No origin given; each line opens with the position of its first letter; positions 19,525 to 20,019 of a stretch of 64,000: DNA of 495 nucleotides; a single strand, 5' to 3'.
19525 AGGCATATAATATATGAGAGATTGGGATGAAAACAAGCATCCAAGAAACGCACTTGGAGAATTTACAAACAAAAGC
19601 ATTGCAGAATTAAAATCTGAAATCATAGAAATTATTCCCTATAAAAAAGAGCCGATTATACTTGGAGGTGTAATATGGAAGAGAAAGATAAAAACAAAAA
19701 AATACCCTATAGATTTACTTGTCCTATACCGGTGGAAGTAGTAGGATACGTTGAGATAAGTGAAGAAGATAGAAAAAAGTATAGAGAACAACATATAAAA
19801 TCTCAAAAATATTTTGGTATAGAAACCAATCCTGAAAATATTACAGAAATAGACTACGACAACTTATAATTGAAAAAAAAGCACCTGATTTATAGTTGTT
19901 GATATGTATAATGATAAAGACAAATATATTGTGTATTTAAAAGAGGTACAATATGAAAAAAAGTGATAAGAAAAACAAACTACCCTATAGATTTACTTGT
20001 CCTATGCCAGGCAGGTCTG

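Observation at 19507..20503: Cassette of four tiny unknown ORFs including a tandemly duplicated 64-aa gene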

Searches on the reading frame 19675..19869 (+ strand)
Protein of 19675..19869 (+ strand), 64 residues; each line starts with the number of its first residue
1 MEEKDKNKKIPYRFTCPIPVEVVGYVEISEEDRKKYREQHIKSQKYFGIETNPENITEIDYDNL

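Call 5: search_protein_families(library=pfam, proteins=[window:19675-19869:+], max_evalue=10)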
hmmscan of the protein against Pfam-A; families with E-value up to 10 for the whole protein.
window:19675-19869:+ (64 aa): 0 families

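Call 9: find_homologous_proteins(query=window:19675-19866:+, max_evalue=0.01)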
Query window:19675-19866:+ (64 aa): 8 proteins with E <= 0.01 among 8 candidates.
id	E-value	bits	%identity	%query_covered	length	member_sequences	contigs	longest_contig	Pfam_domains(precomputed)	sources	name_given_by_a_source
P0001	1.4e-35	137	100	100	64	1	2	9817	-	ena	-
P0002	9.9e-29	116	84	100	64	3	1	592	-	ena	-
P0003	1.7e-27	112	84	100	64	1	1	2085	-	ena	-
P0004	2.7e-26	108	81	100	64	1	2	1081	-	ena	-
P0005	1.3e-20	90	98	70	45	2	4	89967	-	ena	-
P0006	5.1e-17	79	76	86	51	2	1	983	-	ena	-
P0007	7.2e-6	44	86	33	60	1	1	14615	-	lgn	-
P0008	3.4e-5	42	86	33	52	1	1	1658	-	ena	-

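Call 12: find_encoding_contigs(protein=P0005, flank=6000, max_places=6)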
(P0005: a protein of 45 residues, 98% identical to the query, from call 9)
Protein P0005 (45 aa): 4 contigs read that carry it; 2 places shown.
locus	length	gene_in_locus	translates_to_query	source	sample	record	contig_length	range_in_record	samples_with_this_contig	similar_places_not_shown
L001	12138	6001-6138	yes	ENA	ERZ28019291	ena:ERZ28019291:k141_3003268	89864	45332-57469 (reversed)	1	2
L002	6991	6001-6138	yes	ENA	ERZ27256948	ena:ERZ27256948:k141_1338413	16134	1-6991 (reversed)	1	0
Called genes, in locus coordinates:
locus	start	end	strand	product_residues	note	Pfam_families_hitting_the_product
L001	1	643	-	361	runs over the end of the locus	PF14897:EpsG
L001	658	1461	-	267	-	PF00535:Glycos_transf_2, PF10111:Glyco_tranf_2_2, PF13641:Glyco_tranf_2_3, PF13632:Glyco_trans_2_3 (weak)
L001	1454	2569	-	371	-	PF13477:Glyco_trans_4_2, PF13439:Glyco_transf_4 (weak), PF00534:Glycos_transf_1, PF13692:Glyco_trans_1_4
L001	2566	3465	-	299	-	PF00389:2-Hacid_dh, PF02826:2-Hacid_dh_C, PF00670:AdoHcyase_NAD (weak), PF01262:AlaDh_PNT_C (weak)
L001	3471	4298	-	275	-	PF03328:HpcH_HpaI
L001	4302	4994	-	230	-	PF02397:Bac_transf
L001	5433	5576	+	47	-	-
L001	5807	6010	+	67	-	-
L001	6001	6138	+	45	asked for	-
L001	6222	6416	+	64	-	-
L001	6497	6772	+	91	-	-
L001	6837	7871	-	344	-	PF01467:CTP_transf_like (weak), PF08218:Citrate_ly_lig (faint), PF13521:AAA_28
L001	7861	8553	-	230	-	PF04973:NMN_transporter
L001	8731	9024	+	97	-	-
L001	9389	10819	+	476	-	PF01266:DAO, PF04324:Fer2_BFD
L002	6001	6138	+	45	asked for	-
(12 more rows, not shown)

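Call 13: find_encoding_contigs(protein=P0007, flank=8000, max_places=6)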
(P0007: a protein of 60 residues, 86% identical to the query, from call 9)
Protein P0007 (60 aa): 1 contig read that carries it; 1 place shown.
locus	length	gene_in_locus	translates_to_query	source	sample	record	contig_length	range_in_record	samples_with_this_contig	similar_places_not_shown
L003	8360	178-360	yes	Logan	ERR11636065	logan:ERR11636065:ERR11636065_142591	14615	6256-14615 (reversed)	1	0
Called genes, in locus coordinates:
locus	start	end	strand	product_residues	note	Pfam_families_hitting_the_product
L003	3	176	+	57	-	?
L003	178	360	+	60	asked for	-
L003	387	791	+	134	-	-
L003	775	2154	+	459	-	PF04466:Terminase_3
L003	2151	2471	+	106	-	-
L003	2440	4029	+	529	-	PF05133:SPP1_portal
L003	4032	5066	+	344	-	PF06152:Phage_min_cap2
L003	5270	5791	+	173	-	-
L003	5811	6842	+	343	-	-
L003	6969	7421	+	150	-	-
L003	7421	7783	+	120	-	-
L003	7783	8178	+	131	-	-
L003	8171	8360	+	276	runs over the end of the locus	-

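Call 14: find_encoding_contigs(protein=P0003, flank=3000, max_places=6)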
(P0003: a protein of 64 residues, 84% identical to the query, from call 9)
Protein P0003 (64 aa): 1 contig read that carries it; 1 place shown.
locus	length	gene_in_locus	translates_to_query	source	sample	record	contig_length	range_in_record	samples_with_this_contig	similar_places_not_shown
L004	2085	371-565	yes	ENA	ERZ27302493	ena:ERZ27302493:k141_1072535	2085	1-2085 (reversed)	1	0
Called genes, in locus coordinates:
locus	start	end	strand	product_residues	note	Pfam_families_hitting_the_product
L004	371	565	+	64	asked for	-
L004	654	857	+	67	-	-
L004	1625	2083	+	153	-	?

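Call 15: find_encoding_contigs(protein=P0008, flank=3000, max_places=6)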
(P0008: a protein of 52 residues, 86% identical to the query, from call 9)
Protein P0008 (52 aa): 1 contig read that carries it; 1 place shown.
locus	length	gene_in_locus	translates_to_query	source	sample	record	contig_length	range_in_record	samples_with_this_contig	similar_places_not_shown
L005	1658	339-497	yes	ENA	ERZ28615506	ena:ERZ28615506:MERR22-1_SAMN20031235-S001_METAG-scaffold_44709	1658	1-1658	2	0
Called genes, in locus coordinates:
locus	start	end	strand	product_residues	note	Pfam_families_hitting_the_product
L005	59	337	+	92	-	-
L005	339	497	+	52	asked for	-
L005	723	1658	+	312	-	?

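Call 32: search_protein_families(library=phrogs, proteins=[window:19675-19866:+, P0007, L003:375-788:+, L005:41-334:+], max_evalue=1)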
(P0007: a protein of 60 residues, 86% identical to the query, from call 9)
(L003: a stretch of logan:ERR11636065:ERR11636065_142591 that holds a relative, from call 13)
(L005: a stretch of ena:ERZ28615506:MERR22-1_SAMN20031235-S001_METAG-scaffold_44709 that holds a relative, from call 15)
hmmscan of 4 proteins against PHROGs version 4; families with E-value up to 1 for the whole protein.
window:19675-19866:+ (64 aa): 1 family
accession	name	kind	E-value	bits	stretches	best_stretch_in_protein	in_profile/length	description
phrog_8857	-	unknown function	2.7e-06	28.3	1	3-45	6-50/58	-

P0007 (60 aa): 1 family
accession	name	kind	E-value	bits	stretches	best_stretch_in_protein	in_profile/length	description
phrog_12755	-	unknown function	0.12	13.6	1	15-45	17-49/52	-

L003:375-788:+ (138 aa): 6 families
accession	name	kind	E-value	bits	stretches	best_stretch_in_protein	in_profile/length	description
phrog_5536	-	unknown function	0.0048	17.7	1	6-73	5-68/172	-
phrog_168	-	DNA, RNA and nucleotide metabolism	0.0094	16.7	1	30-124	212-308/314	clamp loader of DNA polymerase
phrog_28006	-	unknown function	0.049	12.8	1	6-42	129-165/625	-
phrog_9628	-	unknown function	0.054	14.4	1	10-78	5-65/133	-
phrog_4646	-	integration and excision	0.14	12.3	1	1-116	1-109/344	transposase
phrog_16781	-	tail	0.16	12.7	1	44-99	41-96/203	tail assembly chaperone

L005:41-334:+ (98 aa): 1 family
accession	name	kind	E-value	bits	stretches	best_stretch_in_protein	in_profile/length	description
phrog_13531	-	unknown function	0.25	12.4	1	12-66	19-72/89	-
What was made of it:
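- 19675..19869 (+): ORF B (64 aa): member of phrog_8857, the ART-partner family, and a putative immunity protein. phrog_8857 E 2.7e-6 (call 32).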

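Call 36: find_homologous_proteins(query=A2, max_evalue=0.01)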
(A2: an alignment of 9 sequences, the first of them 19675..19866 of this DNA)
Query A2 (9 sequences) (64 aa, profile of the alignment): 17 proteins with E <= 0.01 among 311 candidates.
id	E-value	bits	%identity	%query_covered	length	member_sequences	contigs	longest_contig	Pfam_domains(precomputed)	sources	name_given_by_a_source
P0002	3.1e-33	131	84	100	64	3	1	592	-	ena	-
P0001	4.6e-33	131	100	100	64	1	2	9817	-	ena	-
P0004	3.4e-32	128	81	100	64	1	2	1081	-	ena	-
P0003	5.6e-32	127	84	100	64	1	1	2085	-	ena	-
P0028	8.3e-25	104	52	78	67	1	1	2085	-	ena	-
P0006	1.1e-22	98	76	86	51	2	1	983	-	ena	-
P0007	3.6e-19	86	86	33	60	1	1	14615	-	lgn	-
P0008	3.6e-18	83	86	33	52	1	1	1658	-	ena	-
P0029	1.3e-17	81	80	31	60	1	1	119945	-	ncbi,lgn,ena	-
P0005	1.0e-16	78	98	70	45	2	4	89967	-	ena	-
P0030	4.3e-14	70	62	50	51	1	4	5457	-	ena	-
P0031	4.6e-13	67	59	59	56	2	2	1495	-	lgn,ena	-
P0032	1.3e-10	59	42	67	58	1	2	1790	-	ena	-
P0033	1.3e-7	49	67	28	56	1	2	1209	-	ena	-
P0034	2.1e-7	49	42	73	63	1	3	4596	-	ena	-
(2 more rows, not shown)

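Call 37: find_related_loci(query=A2, collection=viral_contigs, flank=6000)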
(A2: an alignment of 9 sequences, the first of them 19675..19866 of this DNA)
Query A2 (64 aa) in viral_contigs; peptide patterns used: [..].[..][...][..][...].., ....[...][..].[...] (x = any residue, [..] = any of these).
171 stretches matched a pattern, but none encodes a relative of the query by tblastn (E <= 1e-3).

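Call 39: find_encoding_contigs(protein=P0029, flank=10000, max_places=4)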
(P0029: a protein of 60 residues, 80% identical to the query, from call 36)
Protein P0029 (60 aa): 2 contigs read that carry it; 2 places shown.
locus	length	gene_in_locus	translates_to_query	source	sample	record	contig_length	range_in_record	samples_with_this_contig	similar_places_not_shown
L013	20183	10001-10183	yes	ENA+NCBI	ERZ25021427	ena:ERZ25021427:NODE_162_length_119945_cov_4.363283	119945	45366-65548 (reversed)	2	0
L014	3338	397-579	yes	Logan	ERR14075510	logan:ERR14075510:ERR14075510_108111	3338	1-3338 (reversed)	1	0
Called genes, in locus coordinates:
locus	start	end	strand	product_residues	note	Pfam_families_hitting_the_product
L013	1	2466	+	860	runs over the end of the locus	PF01624:MutS_I, PF05188:MutS_II, PF05192:MutS_III, PF05190:MutS_IV, PF00488:MutS_V, PF27441:MutS_C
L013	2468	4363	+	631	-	PF02518:HATPase_c (weak), PF13589:HATPase_c_3, PF01119:DNA_mis_repair, PF08676:MutL_C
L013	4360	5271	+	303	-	PF01745:IPT (weak), PF13238:AAA_18 (faint), PF13671:AAA_33 (faint), PF01715:IPPT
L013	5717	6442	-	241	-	PF19700:DUF6198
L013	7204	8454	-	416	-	PF13167:GTP-bdg_N, PF16360:GTP-bdg_M, PF00350:Dynamin_N (faint), PF01926:MMR_HSR1, PF02421:FeoB_N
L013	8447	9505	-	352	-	PF00589:Phage_integrase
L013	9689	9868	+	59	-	-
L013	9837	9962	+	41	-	-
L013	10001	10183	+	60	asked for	-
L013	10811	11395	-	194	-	PF01863:YgjP-like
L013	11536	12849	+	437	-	PF03551:PadR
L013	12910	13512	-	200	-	PF10688:Imp-YgjV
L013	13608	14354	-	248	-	PF04079:SMC_ScpB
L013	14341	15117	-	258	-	PF02616:SMC_ScpA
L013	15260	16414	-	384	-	PF00768:Peptidase_S11, PF13354:Beta-lactamase2, PF07943:PBP5_C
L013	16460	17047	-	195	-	-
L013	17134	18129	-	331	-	PF00595:PDZ (faint), PF05580:Peptidase_S55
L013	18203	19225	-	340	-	PF01408:GFO_IDH_MocA, PF02894:GFO_IDH_MocA_C, PF22725:GFO_IDH_MocA_C3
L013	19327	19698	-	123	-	PF03862:SpoVAC_SpoVAEB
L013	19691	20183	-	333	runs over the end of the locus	PF07451:SpoVAD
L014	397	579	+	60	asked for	-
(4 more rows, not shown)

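Call 40: find_encoding_contigs(protein=P0030, flank=5000, max_places=4)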
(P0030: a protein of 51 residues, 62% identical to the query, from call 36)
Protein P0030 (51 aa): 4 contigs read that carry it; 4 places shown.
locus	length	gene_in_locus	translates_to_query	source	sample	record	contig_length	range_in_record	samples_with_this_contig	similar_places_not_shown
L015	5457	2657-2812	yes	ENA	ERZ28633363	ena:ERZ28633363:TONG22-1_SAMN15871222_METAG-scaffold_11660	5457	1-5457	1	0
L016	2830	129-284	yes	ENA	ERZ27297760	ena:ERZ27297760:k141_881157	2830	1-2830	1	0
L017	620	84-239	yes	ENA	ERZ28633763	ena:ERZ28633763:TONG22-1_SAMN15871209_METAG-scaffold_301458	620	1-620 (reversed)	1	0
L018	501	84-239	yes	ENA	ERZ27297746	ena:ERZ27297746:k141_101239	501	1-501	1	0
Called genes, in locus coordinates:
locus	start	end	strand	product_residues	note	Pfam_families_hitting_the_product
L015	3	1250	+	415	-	?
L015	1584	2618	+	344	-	PF13306:LRR_5, PF13855:LRR_8 (faint), PF13306:LRR_5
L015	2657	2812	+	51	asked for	-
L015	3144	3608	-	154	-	PF00583:Acetyltransf_1, PF13673:Acetyltransf_10, PF13508:Acetyltransf_7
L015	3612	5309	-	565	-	PF01432:Peptidase_M3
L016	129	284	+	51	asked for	-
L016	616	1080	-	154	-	PF00583:Acetyltransf_1, PF13673:Acetyltransf_10, PF13508:Acetyltransf_7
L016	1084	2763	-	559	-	PF01432:Peptidase_M3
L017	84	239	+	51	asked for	-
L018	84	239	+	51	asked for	-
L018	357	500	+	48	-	?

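Call 44: search_protein_families(library=pfam, proteins=[L005:723-1658:+, L003:375-788:+, L015:1584-2615:+, L013:10227-10355:+], max_evalue=0.01)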
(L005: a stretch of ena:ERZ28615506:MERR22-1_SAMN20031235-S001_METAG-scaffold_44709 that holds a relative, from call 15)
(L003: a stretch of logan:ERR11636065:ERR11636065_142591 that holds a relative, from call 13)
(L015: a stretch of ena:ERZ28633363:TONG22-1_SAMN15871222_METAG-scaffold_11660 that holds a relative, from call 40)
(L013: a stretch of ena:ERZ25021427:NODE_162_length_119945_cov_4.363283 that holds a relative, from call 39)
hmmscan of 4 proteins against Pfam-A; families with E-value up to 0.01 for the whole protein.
L005:723-1658:+ (312 aa): 6 families
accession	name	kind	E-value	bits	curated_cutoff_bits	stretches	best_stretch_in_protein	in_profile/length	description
PF01408.29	GFO_IDH_MocA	-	2.2e-20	74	24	1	4-126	1-119/120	Oxidoreductase family, NAD-binding Rossmann fold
PF22725.1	GFO_IDH_MocA_C3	-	3.2e-08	34.1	27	1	135-213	1-74/124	GFO/IDH/MocA C-terminal domain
PF02894.22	GFO_IDH_MocA_C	-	1.2e-06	29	22.9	1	139-222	1-81/218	Oxidoreductase family, C-terminal alpha/beta domain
PF03447.22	NAD_binding_3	-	8.7e-05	23.6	24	1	10-125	1-115/116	Homoserine dehydrogenase, NAD binding domain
PF02629.25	CoA_binding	-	0.00015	22.8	22.3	1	2-52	2-52/97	CoA binding domain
PF22685.1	Gal80p_C-like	-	0.00071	20.2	29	1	134-200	2-68/152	Gal80p, C-terminal domain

L003:375-788:+ (138 aa): 3 families
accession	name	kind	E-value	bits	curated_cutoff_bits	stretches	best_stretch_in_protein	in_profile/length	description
PF13936.12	HTH_38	-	0.0005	20.2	27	1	3-36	1-34/44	Helix-turn-helix domain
PF01165.25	Ribosomal_S21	-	0.006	16.7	27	0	79-107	10-38/55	Ribosomal protein S21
PF07273.18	DUF1439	-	0.0091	16.3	25.9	0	7-98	14-105/152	Protein of unknown function (DUF1439)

L015:1584-2615:+ (344 aa): 2 families
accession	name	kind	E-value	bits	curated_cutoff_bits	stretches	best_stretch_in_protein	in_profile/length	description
PF13306.12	LRR_5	-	1.3e-65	219.4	27.7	3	208-319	2-110/127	BspA type Leucine rich repeat region (6 copies)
PF13855.12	LRR_8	-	6.8e-10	39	27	0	231-272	15-57/61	Leucine rich repeat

L013:10227-10355:+ (43 aa): 3 families
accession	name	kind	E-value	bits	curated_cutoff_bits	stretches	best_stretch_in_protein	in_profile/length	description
PF04218.19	CENP-B_N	-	0.00059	19.9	21.2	1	7-39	10-45/53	CENP-B N-terminal DNA-binding domain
PF08279.18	HTH_11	-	0.002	18.4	25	1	16-40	13-39/55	HTH domain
PF01381.28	HTH_3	-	0.0087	16.5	23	1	20-41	13-34/55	Helix-turn-helix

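Call 60: find_related_loci(query=A4, collection=genome_contigs, flank=8000)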
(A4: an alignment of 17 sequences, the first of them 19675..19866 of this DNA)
Query A4 (64 aa) in genome_contigs; peptide patterns used: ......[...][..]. (x = any residue, [..] = any of these).
1 stretches matched a pattern; 1 encode a relative of the query (tblastn E <= 1e-3); 1 distinct loci.
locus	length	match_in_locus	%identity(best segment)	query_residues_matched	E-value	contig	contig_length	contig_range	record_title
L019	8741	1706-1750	67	9-23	1e-5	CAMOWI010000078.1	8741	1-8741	MAG: uncultured bacterium isolate SRR873606_bin.75_metaWRAP_v1.3_MAG genome assembly, contig: NODE_21030_length_8741_cov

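Call 66: predict_structure(alignment_id=A4)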
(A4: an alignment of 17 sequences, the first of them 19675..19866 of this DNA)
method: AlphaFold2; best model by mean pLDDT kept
length: 64 residues; sequences in the alignment: 17
mean_pLDDT: 66.4   pTM: 0.32
mean pLDDT of the five models: 66.4, 66.0, 65.6, 65.5, 63.1
residues with pLDDT >= 90: 0; 70-90: 22; 50-70: 35; < 50: 7
segments of 3 or more residues with pLDDT < 50: 1-4, 62-64
pLDDT, mean of each block of 10 residues (from residue 1): 52 63 69 84 80 57 48
secondary structure, 60 per line:
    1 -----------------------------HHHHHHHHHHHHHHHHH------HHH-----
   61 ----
elements in order: H30-46
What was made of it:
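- The protein is small, highly charged and mostly disordered apart from one helix (call 66).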

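Call 67: search_solved_structures(query=A4, max_evalue=10)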
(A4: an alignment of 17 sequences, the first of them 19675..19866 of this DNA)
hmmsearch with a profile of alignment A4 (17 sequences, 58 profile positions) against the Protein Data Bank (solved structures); distinct sequences matched with E-value up to 10: 1.
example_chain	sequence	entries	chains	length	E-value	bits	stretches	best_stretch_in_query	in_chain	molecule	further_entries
9bh5_AH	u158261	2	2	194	1.6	12.2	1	16-47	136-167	Small ribosomal subunit protein eS7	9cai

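Call 70: search_protein_families(library=padloc, proteins=[window:19675-19866:+], max_evalue=1)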
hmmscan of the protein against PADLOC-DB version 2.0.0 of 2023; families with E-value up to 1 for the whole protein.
window:19675-19866:+ (64 aa): 0 families

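Call 71: search_protein_families(library=ncbifam, proteins=[window:19675-19866:+], max_evalue=1)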
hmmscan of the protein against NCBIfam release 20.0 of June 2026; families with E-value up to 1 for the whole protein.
window:19675-19866:+ (64 aa): 0 families

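Call 86: find_encoding_contigs(protein=P0034, flank=5000, max_places=4)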
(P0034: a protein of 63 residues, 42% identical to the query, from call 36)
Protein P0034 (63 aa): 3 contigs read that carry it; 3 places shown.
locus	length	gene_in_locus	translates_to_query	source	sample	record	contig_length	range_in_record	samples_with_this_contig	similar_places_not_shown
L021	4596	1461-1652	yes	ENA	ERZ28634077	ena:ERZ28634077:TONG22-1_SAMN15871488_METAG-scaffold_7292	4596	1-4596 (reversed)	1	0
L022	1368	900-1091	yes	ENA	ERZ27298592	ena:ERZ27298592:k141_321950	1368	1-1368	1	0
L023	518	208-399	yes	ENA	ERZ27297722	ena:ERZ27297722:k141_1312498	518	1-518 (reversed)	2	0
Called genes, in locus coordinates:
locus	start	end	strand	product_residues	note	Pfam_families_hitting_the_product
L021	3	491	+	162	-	?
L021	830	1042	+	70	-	PF14206:Cys_rich_CPCC (weak)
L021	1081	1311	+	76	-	-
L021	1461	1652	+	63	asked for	-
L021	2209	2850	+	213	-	-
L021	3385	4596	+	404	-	?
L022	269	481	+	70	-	PF14206:Cys_rich_CPCC (weak)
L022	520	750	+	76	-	-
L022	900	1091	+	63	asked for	-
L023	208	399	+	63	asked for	-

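Call 87: find_encoding_contigs(protein=P0032, flank=5000, max_places=4)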
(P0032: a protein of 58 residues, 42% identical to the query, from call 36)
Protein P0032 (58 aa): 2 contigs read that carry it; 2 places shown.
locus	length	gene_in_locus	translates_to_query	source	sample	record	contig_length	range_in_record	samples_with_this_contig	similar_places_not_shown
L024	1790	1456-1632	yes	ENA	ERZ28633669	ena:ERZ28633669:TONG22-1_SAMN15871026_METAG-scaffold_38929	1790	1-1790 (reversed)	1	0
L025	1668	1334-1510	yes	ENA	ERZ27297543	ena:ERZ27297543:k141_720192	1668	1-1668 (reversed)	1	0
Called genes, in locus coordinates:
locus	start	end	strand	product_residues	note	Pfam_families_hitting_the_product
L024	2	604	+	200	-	?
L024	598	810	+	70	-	-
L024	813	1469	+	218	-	PF03496:ADPrib_exo_Tox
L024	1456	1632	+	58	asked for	-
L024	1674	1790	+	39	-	?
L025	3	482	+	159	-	?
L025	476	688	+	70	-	-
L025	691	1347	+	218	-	PF03496:ADPrib_exo_Tox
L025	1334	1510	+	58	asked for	-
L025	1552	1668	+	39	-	?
